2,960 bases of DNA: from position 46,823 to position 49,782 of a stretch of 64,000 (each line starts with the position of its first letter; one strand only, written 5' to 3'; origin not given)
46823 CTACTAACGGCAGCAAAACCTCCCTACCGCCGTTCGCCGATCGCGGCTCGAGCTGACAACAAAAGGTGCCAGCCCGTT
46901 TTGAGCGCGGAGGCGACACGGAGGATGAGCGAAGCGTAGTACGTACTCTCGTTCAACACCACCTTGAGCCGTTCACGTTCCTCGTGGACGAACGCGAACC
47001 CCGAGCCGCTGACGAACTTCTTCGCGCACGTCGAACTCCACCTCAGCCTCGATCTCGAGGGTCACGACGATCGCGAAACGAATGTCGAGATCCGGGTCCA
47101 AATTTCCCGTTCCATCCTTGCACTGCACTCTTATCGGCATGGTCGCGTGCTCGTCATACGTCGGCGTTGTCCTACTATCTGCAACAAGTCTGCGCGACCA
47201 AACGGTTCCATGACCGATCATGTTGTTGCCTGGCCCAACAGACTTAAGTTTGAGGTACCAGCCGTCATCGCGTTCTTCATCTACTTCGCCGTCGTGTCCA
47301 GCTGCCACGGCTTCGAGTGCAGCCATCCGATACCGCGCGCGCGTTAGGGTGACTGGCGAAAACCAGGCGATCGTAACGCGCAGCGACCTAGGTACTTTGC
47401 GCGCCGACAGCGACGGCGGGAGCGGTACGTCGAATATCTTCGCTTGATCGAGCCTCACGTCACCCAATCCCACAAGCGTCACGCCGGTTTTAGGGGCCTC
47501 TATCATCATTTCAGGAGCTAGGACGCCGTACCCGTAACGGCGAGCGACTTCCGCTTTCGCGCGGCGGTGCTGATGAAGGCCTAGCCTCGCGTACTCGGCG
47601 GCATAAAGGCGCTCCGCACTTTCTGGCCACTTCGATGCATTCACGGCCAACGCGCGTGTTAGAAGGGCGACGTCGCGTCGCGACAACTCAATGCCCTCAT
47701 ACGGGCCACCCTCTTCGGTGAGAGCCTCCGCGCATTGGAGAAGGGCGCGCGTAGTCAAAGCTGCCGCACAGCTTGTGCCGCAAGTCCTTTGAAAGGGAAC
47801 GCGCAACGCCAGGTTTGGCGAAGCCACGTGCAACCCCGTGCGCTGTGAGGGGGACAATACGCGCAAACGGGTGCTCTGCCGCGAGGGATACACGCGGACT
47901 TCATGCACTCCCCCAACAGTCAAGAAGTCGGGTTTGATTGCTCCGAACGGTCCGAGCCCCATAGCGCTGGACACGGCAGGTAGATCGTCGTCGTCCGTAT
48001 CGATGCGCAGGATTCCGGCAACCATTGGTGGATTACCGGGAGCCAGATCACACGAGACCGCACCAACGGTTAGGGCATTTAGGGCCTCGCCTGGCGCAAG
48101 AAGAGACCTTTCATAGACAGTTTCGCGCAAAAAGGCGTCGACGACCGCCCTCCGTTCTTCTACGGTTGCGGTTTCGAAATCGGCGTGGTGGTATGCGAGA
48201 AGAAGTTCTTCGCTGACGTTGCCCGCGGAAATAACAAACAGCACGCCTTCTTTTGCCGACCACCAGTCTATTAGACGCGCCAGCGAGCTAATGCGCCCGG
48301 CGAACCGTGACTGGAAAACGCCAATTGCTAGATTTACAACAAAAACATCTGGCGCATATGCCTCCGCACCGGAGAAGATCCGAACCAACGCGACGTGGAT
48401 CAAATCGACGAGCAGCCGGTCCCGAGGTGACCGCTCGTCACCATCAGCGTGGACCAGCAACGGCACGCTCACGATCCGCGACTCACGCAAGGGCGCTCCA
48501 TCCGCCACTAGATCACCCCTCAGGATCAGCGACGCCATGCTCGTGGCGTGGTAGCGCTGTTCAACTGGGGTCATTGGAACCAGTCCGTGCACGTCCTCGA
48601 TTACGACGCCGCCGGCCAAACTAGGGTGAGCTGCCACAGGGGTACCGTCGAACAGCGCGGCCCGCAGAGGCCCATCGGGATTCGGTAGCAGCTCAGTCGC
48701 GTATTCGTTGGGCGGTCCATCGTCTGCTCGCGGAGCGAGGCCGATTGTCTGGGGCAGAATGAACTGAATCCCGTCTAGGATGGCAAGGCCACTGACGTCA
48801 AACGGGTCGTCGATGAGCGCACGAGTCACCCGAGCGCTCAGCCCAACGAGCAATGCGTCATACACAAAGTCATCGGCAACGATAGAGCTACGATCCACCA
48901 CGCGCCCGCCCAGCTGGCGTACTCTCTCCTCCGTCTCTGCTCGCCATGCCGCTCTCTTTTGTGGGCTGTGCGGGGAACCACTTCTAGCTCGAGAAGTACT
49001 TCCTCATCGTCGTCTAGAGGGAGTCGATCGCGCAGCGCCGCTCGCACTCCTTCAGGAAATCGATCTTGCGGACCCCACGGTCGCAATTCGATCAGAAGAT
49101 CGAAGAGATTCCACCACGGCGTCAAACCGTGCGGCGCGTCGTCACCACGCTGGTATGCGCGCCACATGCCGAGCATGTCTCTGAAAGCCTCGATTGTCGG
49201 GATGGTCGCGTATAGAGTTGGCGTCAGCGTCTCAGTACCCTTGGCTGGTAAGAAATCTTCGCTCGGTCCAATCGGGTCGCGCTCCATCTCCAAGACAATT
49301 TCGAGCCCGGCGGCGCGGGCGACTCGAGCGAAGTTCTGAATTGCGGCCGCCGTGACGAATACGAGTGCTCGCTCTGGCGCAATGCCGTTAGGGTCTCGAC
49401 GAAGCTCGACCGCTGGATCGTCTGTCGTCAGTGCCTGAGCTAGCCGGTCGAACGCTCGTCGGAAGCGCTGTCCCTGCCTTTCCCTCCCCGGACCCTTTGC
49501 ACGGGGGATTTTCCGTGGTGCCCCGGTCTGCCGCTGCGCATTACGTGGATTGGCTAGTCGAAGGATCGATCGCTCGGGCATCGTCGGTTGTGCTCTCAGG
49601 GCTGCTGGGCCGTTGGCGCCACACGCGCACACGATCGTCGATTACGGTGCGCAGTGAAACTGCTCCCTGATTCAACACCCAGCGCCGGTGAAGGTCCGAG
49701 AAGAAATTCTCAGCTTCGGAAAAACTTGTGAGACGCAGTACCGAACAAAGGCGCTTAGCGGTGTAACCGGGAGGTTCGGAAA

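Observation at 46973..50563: AAA+ ATPase + S8 subtilase module (IetAS-like architecture) in a low-GC defence-island-like patch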

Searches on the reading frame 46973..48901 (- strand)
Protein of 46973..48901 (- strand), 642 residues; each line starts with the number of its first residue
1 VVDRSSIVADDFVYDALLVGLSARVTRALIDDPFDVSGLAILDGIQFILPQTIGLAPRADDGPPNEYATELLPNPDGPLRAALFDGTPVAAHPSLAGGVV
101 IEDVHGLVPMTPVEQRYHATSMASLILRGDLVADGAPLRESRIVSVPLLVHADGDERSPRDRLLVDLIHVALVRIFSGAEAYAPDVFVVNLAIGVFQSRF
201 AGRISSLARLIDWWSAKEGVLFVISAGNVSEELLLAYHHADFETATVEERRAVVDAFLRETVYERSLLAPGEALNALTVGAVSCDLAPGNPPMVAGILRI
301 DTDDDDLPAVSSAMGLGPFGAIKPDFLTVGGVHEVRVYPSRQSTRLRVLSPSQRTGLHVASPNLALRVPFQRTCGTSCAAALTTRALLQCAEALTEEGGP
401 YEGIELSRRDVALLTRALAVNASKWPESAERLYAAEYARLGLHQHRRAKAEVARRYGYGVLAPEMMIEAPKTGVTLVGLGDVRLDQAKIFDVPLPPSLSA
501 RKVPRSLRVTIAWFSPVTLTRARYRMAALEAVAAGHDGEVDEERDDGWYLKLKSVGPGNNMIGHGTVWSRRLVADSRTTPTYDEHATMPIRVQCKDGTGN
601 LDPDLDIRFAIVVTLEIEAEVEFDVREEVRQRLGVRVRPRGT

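Call 3: search_protein_families(library=padloc, proteins=[window:46973-48901:-], max_evalue=0.01)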
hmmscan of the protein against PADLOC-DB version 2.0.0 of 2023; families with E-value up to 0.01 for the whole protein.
window:46973-48901:- (642 aa): 8 families
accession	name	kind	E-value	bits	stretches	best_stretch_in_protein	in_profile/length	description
PDLC04233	IetS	-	2.1e-156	520.4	1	6-639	232-850/855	-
PDLC04234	IetS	-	4.8e-73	244.5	1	7-425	235-656/656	-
PDLC02198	IetS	-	7.4e-21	71.8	1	180-529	351-670/795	-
PDLC02199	IetS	-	2.1e-13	47.3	1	115-351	347-555/826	-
PDLC02197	IetS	-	1.2e-12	45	1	111-337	288-474/749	-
PDLC02201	IetS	-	5.4e-05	19.6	0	116-230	289-395/781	-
PDLC02200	IetS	-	7.4e-05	19.1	1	116-331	304-489/780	-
PDLC02202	IetS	-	0.0073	12.6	0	179-284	389-463/780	-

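Call 4: search_protein_families(library=pfam, proteins=[window:46973-48901:-], max_evalue=0.01)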
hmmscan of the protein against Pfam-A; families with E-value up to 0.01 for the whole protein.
window:46973-48901:- (642 aa): 1 family
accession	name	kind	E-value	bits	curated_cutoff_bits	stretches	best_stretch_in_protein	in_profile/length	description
PF00082.27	Peptidase_S8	-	1.5e-11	44.6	21.8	1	172-459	107-288/288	Subtilase family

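Call 6: search_protein_families(library=ncbifam, proteins=[window:46973-48901:-], max_evalue=0.01)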
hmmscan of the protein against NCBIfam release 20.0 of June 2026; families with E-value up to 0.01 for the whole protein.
window:46973-48901:- (642 aa): 1 family
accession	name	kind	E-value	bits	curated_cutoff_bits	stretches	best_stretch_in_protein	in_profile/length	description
NF042956.1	IteS_antiphage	equivalog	1.9e-11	43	900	1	81-355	259-488/747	S8 family anti-phage peptidase IteS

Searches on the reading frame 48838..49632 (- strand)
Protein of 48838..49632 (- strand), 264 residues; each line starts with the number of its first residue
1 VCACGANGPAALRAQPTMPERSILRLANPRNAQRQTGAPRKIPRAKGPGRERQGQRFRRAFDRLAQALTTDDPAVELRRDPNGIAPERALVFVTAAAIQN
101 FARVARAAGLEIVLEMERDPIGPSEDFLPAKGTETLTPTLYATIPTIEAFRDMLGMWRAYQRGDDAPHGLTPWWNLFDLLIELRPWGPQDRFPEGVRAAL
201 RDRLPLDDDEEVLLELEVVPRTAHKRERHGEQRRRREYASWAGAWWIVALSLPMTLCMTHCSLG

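Call 3: search_protein_families(library=padloc, proteins=[window:48838-49632:-], max_evalue=0.01)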
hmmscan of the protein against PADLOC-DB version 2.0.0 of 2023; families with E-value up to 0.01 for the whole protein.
window:48838-49632:- (264 aa): 2 families
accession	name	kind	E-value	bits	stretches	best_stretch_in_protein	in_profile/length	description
PDLC04233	IetS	-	3.9e-50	168.8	1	18-236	1-220/855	-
PDLC04234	IetS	-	5.5e-41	138.5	1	18-240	1-226/656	-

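Call 4: search_protein_families(library=pfam, proteins=[window:48838-49632:-], max_evalue=0.01)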
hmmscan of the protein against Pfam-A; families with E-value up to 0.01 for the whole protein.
window:48838-49632:- (264 aa): 0 families

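Call 6: search_protein_families(library=ncbifam, proteins=[window:48838-49632:-], max_evalue=0.01)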
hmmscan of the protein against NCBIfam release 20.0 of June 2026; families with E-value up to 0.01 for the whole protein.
window:48838-49632:- (264 aa): 0 families
